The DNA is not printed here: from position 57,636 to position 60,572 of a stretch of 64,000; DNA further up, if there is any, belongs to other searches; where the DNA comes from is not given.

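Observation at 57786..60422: Kelch beta-propeller::serpin fusion lipoprotein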

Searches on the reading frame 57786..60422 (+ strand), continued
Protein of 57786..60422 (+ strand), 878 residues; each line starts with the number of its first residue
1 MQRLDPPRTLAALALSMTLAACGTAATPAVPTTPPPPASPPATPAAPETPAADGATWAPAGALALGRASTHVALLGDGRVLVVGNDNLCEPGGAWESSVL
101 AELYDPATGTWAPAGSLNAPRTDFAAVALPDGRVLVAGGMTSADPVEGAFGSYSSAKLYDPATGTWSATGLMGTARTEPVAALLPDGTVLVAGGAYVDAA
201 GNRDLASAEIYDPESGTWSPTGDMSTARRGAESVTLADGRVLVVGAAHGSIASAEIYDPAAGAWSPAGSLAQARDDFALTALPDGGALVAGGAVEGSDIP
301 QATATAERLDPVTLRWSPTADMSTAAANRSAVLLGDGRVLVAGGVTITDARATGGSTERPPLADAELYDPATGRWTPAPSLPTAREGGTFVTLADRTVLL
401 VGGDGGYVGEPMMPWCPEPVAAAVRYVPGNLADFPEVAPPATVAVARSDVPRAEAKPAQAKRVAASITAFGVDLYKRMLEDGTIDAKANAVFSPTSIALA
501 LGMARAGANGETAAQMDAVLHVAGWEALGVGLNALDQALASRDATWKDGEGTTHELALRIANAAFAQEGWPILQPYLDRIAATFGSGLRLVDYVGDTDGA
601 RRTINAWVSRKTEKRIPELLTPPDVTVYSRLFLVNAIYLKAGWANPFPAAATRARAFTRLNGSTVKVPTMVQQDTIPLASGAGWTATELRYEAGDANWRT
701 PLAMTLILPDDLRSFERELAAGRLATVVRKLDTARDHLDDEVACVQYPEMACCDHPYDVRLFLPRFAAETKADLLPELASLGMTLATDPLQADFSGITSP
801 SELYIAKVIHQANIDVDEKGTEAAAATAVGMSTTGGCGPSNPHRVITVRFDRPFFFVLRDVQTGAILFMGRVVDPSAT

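Call 12: list_cluster_members(proteins=[P0001, P0010, P0017, P0024, P0026, P0028, P0032, P0045, P0013, P0022])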
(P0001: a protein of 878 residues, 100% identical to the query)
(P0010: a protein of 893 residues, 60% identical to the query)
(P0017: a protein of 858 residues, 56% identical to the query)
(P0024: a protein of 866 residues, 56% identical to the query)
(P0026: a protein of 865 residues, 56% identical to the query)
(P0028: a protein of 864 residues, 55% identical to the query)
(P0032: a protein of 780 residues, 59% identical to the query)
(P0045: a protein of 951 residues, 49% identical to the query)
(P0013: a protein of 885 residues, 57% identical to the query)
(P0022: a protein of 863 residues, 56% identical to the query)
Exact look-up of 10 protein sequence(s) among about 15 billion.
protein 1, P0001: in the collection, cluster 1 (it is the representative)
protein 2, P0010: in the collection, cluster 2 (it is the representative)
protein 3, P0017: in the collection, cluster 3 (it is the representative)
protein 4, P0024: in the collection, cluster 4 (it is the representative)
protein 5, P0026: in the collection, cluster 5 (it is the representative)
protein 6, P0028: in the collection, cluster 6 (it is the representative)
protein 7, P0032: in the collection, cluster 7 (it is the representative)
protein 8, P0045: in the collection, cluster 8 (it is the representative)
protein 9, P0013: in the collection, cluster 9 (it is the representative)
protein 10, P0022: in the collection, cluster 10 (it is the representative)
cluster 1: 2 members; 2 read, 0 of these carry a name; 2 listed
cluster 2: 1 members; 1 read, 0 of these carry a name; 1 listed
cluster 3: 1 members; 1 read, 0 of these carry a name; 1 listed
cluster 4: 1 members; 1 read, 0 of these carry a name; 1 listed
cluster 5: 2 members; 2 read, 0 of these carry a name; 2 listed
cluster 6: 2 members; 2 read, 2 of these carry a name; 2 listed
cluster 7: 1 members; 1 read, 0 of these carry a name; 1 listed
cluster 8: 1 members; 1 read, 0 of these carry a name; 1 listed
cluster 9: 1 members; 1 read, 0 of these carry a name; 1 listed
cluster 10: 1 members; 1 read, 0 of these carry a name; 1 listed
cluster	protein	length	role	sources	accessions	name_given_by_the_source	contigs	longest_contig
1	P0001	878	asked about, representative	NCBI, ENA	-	-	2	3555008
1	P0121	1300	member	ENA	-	-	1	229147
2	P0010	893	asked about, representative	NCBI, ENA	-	-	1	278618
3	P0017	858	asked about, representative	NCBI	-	-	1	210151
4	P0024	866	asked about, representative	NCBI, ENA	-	-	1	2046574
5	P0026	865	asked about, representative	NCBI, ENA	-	-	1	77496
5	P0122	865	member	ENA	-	-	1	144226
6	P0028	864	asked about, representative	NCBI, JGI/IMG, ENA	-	serpin B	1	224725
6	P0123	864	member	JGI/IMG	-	serpin B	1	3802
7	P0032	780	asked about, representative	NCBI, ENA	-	-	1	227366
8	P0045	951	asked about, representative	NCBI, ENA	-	-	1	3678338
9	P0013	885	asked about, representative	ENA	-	-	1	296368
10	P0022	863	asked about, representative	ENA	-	-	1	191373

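Call 13: find_encoding_contigs(protein=P0024, flank=10000, max_places=2)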
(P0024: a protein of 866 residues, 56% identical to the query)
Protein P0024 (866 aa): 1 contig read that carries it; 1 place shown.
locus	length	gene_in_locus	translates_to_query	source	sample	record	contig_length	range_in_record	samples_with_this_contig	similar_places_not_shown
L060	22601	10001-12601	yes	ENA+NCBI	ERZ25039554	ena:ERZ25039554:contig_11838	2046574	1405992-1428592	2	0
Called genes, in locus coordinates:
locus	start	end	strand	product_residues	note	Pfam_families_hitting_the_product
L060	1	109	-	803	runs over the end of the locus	PF26549:Tricorn_N, PF26550:Tricorn_2nd, PF00930:DPPIV_N (weak), PF26549:Tricorn_N (weak), PF07676:PD40 (weak), PF26549:Tricorn_N (weak), PF02129:Peptidase_S15, PF00326:Peptidase_S9, +4 more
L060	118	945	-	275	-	PF02585:PIG-L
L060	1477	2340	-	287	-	PF03807:F420_oxidored, PF14748:P5CR_dimer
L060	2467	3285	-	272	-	PF01497:Peripla_BP_2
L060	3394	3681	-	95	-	PF13183:Fer4_8 (faint), PF13237:Fer4_10 (faint), PF14697:Fer4_21 (faint), PF12838:Fer4_7, PF13187:Fer4_9 (faint), PF13484:Fer4_16 (faint), PF00037:Fer4, PF12837:Fer4_6 (weak)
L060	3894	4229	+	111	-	PF01258:zf-dskA_traR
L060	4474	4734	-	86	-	-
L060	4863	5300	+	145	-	PF00291:PALP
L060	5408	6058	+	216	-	PF20660:DUF6812 (faint)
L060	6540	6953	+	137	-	PF00383:dCMP_cyt_deam_1, PF08211:dCMP_cyt_deam_2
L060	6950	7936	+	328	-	PF01048:PNP_UDP_1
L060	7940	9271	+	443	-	PF02885:Glycos_trans_3N, PF00591:Glycos_transf_3, PF07831:PYNP_C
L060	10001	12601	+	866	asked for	PF13418:Beta-prop_TYW4 (faint), PF01344:Kelch_1 (faint), PF24681:Kelch_KLHDC2_KLHL20_DRC7, PF13415:Beta-prop_FBX42 (weak), PF24681:Kelch_KLHDC2_KLHL20_DRC7, PF13964:Beta-prop_Calicin, PF25210:Kelch_FKB95 (weak), PF00079:Serpin, +4 more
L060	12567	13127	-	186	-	-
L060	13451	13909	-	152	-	-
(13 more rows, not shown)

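Call 14: find_encoding_contigs(protein=P0045, flank=10000, max_places=2)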
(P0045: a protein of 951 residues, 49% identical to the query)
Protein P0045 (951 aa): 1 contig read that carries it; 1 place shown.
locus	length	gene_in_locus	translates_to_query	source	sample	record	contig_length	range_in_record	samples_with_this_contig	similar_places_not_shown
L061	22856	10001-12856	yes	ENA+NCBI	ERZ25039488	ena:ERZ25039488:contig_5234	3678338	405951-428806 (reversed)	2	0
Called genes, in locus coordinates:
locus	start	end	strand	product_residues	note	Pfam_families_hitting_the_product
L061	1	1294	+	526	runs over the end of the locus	PF07690:MFS_1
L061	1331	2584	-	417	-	PF13768:VWA_3, PF00092:VWA, PF13519:VWA_2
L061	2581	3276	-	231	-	PF13411:MerR_1, PF00376:MerR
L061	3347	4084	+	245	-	PF02353:CMAS (weak), PF01135:PCMT, PF13489:Methyltransf_23, PF05175:MTS, PF13847:Methyltransf_31, PF08241:Methyltransf_11, PF08242:Methyltransf_12, PF13649:Methyltransf_25, +3 more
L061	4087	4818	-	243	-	PF12804:NTP_transf_3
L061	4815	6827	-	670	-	PF00009:GTP_EFTU, PF25461:Beta-barrel_SelB, PF09107:WHD_3rd_SelB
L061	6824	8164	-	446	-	PF03841:SelA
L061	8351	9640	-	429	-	PF05977:MFS_3, PF07690:MFS_1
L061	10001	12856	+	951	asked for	PF07250:Glyoxal_oxid_N (faint), PF01344:Kelch_1 (faint), PF07646:Kelch_2 (faint), PF13418:Beta-prop_TYW4 (faint), PF13964:Beta-prop_Calicin (faint), PF17164:DUF5122 (faint), PF24681:Kelch_KLHDC2_KLHL20_DRC7 (weak), PF00079:Serpin, +4 more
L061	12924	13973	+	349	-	PF00586:AIRS, PF02769:AIRS_C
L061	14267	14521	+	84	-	PF00384:Molybdopterin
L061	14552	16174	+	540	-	PF00384:Molybdopterin, PF01568:Molydop_binding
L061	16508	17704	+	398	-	PF10009:DUF2252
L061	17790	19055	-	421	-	PF00916:Sulfate_transp, PF01740:STAS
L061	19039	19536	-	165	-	PF00916:Sulfate_transp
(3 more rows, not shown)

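Call 15: find_encoding_contigs(protein=P0010, flank=10000, max_places=2)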
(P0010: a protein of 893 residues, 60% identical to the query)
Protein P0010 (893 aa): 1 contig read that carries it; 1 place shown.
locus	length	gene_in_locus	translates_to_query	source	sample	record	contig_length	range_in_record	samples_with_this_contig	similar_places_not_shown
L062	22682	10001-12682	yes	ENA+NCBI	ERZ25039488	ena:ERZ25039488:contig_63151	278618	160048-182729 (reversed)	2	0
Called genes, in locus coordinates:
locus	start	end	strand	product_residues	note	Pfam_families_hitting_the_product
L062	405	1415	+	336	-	PF00127:Copper-bind (weak), PF13473:Cupredoxin_1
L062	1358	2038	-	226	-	-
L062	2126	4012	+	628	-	PF00005:ABC_tran, PF13304:AAA_21, PF01061:ABC2_membrane, PF12698:ABC2_membrane_3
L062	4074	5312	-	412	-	PF09619:YscW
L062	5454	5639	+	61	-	-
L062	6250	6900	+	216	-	PF20660:DUF6812 (faint)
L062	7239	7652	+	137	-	PF00383:dCMP_cyt_deam_1, PF08211:dCMP_cyt_deam_2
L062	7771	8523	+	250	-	PF01048:PNP_UDP_1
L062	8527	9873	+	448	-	PF02885:Glycos_trans_3N, PF00591:Glycos_transf_3, PF07831:PYNP_C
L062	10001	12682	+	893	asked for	PF07646:Kelch_2 (faint), PF13415:Beta-prop_FBX42 (faint), PF13418:Beta-prop_TYW4 (faint), PF24996:NANM (faint), PF13964:Beta-prop_Calicin (faint), PF24681:Kelch_KLHDC2_KLHL20_DRC7, PF01344:Kelch_1 (weak), PF00079:Serpin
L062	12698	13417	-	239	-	-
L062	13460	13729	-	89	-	PF03319:EutN_CcmL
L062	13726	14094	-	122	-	PF03319:EutN_CcmL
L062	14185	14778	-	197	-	-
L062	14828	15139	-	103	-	-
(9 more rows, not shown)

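Call 21: search_solved_structures(query=window:57786-60422:+, max_evalue=1e-10, show_alignments=2)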
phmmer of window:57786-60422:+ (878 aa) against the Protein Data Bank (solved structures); distinct sequences matched with E-value up to 1e-10: 287 (the best 60 are shown).
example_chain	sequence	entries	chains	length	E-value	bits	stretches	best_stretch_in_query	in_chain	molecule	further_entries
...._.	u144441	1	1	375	6.4e-47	163.7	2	469-711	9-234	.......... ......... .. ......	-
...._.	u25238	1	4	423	2.1e-45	158.6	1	460-875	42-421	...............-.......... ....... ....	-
7pmu_A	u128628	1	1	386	6.2e-44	153.8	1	473-872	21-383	Serpin-8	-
2h4r_A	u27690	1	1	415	2.3e-43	151.9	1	555-875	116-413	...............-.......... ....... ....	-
7on6_A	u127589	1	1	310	2.3e-41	145.3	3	102-250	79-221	SAKe6AE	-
9j88_B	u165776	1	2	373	4.1e-41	144.5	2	485-674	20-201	Serine proteinase inhibitor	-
3fgq_A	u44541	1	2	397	8.5e-41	143.4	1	465-876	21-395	Neuroserpin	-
3f5n_A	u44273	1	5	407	9.5e-41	143.2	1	465-876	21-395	Neuroserpin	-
4ga7_A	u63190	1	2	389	1.1e-40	143.1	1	462-875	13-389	Leukocyte elastase inhibitor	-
2h4q_A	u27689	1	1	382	2.9e-39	138.4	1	460-830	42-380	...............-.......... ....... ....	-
3eox_A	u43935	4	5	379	7e-39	137.1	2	466-674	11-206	Plasminogen activator inhibitor 1 | Plasminogen Activator Inhibitor-1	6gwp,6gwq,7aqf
1db2_A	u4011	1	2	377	7.1e-39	137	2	466-674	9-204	PLASMINOGEN ACTIVATOR INHIBITOR-1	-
1dvn_A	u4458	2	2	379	3.6e-38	134.7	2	466-674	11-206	PLASMINOGEN ACTIVATOR INHIBITOR-1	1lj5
4aqh_A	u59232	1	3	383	3.6e-38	134.7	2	466-674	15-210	PLASMINOGEN ACTIVATOR INHIBITOR 1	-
1c5g_A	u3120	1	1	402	3.7e-38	134.7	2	464-674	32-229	PLASMINOGEN ACTIVATOR INHIBITOR-1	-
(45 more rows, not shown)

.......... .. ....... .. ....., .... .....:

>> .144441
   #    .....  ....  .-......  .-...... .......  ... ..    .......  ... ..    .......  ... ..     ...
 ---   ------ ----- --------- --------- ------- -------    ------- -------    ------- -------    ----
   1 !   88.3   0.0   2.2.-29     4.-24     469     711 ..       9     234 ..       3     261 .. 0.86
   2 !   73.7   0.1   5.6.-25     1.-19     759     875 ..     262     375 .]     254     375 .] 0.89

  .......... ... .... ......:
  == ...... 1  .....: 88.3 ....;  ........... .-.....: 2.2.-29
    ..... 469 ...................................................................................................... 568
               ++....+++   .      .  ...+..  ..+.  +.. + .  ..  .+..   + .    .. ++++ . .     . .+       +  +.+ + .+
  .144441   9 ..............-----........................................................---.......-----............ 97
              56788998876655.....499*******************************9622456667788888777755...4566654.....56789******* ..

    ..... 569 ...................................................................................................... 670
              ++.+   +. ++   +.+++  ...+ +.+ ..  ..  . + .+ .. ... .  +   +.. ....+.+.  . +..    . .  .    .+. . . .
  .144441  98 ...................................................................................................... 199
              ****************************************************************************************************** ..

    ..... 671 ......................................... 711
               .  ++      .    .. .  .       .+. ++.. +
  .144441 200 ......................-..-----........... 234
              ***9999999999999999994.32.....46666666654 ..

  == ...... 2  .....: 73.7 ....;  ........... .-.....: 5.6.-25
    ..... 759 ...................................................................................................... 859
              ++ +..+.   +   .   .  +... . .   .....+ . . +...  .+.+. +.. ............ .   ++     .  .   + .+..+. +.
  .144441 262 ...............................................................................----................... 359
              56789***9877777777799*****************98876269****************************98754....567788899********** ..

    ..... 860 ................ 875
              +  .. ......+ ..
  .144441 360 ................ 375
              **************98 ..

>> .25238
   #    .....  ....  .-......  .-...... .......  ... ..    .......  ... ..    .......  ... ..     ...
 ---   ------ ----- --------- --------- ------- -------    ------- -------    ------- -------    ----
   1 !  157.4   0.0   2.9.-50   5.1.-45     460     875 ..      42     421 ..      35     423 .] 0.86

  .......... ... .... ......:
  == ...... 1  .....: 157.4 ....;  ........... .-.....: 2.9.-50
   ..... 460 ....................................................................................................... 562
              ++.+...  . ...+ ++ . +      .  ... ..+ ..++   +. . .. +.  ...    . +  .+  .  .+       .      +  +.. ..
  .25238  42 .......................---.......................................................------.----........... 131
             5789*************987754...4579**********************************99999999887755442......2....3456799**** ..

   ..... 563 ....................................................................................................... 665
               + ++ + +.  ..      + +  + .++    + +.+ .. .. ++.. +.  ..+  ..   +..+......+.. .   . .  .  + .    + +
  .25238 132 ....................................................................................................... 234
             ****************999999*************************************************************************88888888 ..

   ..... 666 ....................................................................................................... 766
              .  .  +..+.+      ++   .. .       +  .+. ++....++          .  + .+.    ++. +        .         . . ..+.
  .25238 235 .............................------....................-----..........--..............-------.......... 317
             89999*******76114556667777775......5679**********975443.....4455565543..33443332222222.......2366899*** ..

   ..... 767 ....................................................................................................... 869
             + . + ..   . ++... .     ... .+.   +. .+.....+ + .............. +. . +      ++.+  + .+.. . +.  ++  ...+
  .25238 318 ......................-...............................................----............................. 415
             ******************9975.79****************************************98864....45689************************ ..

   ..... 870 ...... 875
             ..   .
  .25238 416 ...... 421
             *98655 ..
